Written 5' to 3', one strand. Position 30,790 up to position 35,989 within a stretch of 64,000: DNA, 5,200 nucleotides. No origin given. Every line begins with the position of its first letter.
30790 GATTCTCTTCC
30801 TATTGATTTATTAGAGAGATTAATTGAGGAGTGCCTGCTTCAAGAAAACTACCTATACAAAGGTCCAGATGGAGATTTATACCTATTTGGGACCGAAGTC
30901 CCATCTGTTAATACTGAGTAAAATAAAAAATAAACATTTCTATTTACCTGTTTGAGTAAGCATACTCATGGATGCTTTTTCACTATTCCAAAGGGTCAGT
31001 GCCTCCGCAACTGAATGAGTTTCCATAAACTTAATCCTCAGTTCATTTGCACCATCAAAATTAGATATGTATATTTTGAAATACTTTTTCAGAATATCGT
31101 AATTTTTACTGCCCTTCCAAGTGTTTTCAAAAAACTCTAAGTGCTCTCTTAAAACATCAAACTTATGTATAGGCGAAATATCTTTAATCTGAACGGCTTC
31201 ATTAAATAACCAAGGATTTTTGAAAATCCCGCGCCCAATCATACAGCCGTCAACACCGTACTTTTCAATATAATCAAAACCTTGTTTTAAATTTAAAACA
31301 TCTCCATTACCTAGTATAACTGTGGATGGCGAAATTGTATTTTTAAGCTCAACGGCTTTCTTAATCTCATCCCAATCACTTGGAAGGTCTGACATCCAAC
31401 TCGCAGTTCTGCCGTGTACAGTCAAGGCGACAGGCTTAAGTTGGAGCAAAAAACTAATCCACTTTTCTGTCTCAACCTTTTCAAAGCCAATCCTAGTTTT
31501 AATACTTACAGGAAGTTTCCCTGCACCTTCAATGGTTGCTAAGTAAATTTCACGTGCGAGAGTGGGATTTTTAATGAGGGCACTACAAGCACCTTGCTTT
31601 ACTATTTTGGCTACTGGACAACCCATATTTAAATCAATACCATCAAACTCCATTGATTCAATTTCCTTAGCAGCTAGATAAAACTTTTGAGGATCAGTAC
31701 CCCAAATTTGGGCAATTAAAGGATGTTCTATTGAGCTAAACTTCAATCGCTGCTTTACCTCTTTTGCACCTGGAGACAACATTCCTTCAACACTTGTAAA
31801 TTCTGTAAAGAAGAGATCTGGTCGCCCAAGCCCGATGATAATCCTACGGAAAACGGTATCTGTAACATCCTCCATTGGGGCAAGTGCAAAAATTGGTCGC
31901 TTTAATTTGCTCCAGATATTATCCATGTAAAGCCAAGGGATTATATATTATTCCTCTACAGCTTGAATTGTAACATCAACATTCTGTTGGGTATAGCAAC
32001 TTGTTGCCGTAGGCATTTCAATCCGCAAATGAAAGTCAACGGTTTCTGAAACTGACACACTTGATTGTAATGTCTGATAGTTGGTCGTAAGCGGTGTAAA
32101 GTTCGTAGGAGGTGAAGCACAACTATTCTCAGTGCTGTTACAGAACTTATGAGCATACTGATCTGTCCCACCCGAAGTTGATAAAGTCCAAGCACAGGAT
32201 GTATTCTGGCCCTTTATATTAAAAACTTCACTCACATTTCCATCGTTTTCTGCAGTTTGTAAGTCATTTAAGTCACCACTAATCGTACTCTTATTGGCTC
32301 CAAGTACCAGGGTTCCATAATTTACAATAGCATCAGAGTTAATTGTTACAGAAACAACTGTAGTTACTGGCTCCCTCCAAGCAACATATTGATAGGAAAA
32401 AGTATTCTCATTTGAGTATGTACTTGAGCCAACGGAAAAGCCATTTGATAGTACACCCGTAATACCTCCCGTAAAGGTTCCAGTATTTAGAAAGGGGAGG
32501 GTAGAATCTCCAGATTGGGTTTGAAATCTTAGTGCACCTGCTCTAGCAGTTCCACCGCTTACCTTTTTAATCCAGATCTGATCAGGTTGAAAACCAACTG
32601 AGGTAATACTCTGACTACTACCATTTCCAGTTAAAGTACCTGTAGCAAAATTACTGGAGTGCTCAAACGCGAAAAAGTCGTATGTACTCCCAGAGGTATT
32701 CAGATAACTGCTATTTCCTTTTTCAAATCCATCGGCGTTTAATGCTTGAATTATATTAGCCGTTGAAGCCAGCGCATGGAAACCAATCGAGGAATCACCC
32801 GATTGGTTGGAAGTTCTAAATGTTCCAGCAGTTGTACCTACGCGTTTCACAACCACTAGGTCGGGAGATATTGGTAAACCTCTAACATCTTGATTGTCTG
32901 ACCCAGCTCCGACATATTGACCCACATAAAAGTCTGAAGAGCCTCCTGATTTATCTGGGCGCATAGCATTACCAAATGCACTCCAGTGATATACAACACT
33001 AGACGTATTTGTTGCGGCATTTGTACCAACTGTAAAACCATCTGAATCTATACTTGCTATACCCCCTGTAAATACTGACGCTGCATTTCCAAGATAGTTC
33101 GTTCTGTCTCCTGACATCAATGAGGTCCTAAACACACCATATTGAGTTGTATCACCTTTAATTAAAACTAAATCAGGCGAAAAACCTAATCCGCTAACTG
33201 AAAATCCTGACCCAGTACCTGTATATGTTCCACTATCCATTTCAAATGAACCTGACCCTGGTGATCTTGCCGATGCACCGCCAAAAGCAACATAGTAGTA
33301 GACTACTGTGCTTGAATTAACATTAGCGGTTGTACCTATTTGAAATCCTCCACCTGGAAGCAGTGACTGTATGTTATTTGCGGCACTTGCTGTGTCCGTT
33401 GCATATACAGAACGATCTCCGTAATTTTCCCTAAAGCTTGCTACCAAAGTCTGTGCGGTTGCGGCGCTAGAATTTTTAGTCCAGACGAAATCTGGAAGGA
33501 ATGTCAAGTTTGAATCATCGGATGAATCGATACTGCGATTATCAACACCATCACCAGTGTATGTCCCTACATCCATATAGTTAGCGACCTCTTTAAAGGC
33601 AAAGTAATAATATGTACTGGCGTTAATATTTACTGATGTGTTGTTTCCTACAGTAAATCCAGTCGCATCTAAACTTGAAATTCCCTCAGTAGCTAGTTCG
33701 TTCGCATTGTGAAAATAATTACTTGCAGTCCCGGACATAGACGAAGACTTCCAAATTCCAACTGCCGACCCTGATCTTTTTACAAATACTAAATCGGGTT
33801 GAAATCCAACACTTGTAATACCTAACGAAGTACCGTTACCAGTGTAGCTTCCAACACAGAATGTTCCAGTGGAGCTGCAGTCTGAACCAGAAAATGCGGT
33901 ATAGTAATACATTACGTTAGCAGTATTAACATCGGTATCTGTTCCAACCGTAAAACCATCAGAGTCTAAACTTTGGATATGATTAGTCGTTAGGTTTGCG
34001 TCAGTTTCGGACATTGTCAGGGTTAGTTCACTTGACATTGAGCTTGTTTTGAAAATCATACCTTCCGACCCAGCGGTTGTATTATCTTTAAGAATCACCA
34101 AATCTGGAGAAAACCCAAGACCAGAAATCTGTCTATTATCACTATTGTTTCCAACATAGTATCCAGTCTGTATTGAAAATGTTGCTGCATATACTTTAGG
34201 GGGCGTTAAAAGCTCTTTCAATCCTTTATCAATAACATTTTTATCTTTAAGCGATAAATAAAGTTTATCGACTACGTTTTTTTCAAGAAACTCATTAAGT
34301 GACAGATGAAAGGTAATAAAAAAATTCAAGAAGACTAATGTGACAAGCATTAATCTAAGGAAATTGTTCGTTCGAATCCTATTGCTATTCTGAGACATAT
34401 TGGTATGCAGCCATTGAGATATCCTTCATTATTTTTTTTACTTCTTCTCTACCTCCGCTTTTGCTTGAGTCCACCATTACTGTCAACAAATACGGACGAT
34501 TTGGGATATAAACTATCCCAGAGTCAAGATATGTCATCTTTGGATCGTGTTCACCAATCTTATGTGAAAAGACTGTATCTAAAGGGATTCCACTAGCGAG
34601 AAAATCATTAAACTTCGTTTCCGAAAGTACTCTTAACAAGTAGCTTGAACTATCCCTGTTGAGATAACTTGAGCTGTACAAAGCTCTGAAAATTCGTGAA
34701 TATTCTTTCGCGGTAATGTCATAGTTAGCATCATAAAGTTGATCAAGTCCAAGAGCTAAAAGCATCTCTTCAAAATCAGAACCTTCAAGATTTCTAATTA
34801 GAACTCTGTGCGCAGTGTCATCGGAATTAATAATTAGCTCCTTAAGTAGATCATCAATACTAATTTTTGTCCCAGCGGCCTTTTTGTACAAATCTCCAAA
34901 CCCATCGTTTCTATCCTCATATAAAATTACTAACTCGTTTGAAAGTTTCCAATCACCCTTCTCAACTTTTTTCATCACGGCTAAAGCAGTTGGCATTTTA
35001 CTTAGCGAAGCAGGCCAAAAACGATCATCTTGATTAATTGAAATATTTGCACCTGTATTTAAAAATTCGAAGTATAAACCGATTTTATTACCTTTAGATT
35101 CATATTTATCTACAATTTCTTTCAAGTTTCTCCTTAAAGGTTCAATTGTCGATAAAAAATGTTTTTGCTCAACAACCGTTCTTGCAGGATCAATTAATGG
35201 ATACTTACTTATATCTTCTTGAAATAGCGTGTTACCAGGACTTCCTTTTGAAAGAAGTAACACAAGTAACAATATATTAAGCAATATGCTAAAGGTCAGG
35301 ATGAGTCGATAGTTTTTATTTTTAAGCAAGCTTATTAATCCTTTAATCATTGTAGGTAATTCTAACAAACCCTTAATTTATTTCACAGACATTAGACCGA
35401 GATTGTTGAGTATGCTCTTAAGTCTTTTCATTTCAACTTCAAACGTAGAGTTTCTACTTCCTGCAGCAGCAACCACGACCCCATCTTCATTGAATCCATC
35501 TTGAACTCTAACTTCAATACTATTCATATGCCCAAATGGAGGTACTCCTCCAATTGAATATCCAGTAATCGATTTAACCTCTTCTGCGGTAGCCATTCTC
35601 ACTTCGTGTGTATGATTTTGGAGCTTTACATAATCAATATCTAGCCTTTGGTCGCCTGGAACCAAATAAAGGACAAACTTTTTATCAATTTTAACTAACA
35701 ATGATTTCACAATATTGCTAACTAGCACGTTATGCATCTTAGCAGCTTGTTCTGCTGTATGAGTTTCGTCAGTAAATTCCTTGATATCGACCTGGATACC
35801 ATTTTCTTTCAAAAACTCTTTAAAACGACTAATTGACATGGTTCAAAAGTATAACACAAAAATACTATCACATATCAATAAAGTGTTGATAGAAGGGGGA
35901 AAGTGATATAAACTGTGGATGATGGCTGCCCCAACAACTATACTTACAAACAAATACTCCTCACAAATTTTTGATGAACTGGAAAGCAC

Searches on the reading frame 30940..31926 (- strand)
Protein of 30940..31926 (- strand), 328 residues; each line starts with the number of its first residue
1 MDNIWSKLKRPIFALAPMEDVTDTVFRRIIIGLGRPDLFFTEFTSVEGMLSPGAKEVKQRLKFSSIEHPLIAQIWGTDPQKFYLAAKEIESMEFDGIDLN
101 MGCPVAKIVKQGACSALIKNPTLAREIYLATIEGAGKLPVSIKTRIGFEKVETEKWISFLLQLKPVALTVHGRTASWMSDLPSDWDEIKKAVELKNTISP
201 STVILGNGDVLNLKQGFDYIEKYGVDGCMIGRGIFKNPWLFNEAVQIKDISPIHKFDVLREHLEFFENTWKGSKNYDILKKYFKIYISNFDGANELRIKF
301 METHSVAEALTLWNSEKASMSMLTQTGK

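Call 20: search_protein_families(library=pfam, proteins=[window:30940-31926:-], max_evalue=0.001)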
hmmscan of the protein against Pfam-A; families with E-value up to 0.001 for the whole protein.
window:30940-31926:- (328 aa): 1 family
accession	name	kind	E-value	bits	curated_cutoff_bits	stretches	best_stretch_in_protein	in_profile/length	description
PF01207.24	Dus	-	6.3e-52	177.1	20.4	1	15-312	2-301/311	Dihydrouridine synthase (Dus)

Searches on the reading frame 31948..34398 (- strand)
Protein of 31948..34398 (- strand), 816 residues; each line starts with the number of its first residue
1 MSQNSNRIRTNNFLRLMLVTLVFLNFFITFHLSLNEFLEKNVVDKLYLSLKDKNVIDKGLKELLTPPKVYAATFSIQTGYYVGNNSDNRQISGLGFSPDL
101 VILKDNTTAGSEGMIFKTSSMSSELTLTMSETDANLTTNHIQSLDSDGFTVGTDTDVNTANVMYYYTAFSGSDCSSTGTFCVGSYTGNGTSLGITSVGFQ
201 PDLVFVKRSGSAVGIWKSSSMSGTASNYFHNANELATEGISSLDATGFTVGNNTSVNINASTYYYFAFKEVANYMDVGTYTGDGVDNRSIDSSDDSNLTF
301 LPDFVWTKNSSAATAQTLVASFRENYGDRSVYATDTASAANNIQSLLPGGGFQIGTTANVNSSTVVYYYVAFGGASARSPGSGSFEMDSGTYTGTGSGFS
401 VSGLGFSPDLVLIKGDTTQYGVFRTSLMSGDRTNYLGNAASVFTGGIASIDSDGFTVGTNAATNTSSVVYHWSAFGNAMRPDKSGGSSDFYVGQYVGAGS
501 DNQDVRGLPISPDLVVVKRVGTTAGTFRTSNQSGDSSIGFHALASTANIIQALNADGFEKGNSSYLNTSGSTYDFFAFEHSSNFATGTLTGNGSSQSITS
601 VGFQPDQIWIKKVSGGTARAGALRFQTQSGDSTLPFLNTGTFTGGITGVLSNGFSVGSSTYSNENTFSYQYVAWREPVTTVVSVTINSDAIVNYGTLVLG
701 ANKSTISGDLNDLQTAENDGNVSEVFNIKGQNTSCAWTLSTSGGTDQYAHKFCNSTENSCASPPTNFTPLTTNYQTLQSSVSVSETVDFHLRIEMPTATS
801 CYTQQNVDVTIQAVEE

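Call 20: search_protein_families(library=pfam, proteins=[window:31948-34398:-], max_evalue=0.001)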
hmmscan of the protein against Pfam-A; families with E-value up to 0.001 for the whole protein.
window:31948-34398:- (816 aa): 2 families
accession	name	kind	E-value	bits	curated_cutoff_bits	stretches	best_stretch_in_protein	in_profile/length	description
PF24299.1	DUF7483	-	2.3e-42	145.7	27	5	77-163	7-96/330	Domain of unknown function (DUF7483)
PF13399.11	LytR_C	-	0.00079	20.7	22.2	0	333-374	9-48/86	LytR cell envelope-related transcriptional attenuator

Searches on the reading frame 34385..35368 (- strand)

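Call 20: search_protein_families(library=pfam, proteins=[window:34385-35368:-], max_evalue=0.001)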
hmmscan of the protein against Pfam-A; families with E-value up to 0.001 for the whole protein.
window:34385-35368:- (327 aa): 3 families
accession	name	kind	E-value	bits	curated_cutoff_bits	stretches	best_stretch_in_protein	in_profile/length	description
PF13354.11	Beta-lactamase2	-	6.3e-41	140.5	22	1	97-299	1-214/214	Beta-lactamase enzyme family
PF00768.25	Peptidase_S11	-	4.6e-05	23.4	27.6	1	111-197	29-118/239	D-alanyl-D-alanine carboxypeptidase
PF00144.29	Beta-lactamase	-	0.00024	20.8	27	1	99-175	32-100/329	Beta-lactamase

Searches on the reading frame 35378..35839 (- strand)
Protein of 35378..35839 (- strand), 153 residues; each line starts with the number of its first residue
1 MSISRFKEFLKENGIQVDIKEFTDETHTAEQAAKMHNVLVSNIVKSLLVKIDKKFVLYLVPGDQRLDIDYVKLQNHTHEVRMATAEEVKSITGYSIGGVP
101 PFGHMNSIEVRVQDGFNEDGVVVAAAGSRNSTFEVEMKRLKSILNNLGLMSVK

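Call 20: search_protein_families(library=pfam, proteins=[window:35378-35839:-], max_evalue=0.001)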
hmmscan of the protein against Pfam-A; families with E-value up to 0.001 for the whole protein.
window:35378-35839:- (153 aa): 1 family
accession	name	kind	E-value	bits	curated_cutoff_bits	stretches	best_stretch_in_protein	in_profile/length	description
PF04073.20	tRNA_edit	-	5.8e-25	88.2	25.5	1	24-140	2-120/123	Aminoacyl-tRNA editing domain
